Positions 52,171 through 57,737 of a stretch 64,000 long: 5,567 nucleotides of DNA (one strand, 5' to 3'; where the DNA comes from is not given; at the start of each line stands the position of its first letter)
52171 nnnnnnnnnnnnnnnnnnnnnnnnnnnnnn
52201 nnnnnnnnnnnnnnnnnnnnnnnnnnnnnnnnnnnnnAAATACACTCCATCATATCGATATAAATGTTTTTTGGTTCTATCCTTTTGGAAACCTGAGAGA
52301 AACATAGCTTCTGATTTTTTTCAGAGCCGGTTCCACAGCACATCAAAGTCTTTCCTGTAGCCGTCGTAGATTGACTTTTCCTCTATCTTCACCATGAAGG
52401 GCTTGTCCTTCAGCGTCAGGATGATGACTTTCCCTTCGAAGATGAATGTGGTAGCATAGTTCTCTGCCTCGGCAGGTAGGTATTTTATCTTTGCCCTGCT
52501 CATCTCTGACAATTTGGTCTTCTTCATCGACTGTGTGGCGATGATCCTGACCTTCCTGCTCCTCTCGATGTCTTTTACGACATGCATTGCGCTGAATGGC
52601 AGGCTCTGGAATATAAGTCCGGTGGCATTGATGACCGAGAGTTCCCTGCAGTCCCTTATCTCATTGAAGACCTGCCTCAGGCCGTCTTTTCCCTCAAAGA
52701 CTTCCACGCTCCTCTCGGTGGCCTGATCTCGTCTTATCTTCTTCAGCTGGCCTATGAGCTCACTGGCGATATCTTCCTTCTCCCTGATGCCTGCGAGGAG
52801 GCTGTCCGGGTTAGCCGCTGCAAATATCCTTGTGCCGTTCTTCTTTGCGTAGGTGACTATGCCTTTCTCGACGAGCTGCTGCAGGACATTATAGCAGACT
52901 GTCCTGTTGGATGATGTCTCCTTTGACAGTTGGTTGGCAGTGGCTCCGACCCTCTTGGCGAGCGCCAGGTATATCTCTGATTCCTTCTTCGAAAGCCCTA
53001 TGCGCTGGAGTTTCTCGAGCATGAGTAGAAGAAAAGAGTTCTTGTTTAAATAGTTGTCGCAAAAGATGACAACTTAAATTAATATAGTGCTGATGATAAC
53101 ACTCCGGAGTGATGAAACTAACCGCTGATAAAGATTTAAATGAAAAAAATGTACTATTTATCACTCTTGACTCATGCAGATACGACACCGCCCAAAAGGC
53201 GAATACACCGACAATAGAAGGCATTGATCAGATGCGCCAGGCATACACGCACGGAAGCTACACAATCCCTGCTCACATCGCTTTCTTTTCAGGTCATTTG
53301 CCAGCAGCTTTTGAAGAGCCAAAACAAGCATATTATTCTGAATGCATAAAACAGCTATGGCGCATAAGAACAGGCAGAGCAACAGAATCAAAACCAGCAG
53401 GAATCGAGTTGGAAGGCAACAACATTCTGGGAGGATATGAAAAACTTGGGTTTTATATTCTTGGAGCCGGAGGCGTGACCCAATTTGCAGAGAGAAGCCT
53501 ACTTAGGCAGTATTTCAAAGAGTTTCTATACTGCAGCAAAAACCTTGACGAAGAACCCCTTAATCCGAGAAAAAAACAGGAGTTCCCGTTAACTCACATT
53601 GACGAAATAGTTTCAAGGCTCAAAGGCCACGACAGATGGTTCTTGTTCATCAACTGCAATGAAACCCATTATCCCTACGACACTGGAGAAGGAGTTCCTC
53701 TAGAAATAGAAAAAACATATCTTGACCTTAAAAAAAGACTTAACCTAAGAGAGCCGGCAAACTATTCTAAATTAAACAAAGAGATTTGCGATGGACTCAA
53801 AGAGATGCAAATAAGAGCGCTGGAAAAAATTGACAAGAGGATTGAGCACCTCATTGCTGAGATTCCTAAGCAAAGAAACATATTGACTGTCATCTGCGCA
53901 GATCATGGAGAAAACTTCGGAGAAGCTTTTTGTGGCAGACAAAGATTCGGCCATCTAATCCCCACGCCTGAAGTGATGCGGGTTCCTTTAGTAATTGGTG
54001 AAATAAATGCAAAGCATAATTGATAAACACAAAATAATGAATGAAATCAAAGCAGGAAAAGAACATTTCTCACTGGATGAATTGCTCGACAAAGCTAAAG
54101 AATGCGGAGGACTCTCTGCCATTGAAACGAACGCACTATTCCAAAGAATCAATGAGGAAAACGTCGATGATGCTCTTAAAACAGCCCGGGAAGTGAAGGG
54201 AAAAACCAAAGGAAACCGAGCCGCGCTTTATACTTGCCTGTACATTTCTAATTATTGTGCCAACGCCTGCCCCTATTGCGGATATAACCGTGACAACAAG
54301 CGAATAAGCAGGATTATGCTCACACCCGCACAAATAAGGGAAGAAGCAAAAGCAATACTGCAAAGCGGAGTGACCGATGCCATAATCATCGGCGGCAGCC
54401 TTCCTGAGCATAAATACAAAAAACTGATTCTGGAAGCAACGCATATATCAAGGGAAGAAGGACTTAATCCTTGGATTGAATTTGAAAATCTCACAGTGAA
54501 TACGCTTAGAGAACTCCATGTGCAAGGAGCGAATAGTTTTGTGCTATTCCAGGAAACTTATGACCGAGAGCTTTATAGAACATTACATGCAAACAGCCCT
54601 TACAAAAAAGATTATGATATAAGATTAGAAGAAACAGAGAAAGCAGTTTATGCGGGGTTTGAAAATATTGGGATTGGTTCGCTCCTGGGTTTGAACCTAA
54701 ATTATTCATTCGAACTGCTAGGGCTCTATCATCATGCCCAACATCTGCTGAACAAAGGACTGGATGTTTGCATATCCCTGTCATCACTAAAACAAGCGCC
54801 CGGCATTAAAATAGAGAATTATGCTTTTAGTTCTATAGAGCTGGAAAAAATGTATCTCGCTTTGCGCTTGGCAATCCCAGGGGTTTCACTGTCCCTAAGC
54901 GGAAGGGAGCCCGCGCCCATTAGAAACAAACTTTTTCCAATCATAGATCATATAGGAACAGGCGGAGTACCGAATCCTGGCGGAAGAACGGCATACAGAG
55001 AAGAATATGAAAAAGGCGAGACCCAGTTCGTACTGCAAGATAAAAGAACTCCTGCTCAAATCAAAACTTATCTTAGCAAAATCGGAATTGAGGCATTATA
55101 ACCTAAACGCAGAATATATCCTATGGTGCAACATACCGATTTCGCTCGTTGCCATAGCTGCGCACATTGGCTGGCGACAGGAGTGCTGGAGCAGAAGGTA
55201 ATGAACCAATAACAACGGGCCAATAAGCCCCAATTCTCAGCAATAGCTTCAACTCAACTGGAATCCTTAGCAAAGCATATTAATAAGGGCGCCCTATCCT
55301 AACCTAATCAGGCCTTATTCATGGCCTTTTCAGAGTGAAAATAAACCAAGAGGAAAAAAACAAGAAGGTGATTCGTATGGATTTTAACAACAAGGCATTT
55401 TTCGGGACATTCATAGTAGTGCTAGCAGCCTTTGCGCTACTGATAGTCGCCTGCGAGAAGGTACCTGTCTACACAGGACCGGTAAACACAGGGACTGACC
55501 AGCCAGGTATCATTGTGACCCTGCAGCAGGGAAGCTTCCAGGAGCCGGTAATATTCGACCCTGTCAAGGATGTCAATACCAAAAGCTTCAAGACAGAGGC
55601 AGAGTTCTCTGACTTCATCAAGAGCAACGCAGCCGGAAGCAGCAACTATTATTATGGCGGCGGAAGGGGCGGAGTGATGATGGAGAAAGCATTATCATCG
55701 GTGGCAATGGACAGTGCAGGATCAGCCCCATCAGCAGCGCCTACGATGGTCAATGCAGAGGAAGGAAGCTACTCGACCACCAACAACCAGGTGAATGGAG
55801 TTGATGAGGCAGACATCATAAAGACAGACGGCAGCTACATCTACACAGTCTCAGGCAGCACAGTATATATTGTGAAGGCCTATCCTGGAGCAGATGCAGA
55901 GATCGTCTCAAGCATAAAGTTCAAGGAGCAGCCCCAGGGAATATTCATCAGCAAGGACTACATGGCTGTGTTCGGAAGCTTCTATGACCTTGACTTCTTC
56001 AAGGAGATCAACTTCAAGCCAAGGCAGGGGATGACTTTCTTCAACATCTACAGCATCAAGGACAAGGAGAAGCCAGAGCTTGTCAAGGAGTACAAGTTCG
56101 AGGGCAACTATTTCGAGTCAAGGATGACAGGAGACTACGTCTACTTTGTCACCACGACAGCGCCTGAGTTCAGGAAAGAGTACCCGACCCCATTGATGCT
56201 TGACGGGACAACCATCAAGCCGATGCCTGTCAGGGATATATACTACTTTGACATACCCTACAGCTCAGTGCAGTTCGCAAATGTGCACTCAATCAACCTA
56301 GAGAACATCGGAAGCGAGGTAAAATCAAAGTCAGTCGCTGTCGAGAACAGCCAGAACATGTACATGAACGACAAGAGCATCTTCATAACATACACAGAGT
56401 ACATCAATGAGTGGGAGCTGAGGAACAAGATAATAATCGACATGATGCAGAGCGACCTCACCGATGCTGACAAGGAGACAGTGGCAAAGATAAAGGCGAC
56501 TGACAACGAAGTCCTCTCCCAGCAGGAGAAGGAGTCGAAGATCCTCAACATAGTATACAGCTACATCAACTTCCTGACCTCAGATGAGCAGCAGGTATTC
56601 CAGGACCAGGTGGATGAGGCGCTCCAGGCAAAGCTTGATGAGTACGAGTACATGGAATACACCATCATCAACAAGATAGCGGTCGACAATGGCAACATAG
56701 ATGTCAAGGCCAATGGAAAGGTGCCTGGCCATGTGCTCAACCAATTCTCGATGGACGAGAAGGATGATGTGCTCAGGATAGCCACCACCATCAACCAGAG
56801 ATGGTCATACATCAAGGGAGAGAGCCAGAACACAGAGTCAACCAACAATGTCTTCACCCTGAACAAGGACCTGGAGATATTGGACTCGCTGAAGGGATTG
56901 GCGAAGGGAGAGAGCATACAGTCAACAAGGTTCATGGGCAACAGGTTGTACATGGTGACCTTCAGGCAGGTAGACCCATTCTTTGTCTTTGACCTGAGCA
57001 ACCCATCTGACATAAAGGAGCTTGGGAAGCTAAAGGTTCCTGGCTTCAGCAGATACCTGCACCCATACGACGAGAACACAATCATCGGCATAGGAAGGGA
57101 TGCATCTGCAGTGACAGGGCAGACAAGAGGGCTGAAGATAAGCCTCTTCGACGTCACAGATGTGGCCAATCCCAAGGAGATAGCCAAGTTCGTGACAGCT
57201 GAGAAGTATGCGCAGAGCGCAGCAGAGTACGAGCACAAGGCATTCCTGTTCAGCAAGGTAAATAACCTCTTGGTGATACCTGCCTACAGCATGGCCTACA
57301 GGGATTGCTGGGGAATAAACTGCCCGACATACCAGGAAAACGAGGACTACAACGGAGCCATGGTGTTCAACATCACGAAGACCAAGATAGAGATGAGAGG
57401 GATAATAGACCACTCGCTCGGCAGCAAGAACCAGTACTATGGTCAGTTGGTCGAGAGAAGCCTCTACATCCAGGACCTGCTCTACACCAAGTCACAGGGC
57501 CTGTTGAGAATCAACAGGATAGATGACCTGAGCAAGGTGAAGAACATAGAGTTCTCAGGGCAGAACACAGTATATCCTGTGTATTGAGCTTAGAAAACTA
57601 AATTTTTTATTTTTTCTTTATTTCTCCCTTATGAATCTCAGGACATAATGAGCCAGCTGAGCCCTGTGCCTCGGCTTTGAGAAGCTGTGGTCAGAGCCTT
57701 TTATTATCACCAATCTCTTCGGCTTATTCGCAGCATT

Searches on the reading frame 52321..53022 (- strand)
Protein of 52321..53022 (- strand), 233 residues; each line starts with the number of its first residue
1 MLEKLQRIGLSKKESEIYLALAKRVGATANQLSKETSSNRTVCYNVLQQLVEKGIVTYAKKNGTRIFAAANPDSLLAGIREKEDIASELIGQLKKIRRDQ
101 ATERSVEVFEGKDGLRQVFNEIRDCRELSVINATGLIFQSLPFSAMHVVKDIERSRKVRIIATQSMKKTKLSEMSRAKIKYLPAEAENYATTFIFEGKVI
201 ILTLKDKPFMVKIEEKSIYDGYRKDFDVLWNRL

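Call 65: search_protein_families(library=pfam, proteins=[window:52321-53022:-], max_evalue=0.001)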
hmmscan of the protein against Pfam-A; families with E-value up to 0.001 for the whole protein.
window:52321-53022:- (233 aa): 1 family
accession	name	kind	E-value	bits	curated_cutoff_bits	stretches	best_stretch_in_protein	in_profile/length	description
PF01978.25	TrmB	-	5e-14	52.3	25.6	1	5-72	1-67/68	Sugar-specific transcriptional regulator TrmB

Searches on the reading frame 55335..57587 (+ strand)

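Call 13: search_protein_families(library=pfam, proteins=[window:55335-57587:+])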
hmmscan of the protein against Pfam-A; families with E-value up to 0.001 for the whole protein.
window:55335-57587:+ (750 aa): 1 family
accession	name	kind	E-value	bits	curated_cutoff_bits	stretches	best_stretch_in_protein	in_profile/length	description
PF09826.15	Beta_propel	-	1.1e-144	483.5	22.4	1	146-731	1-494/495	Beta propeller domain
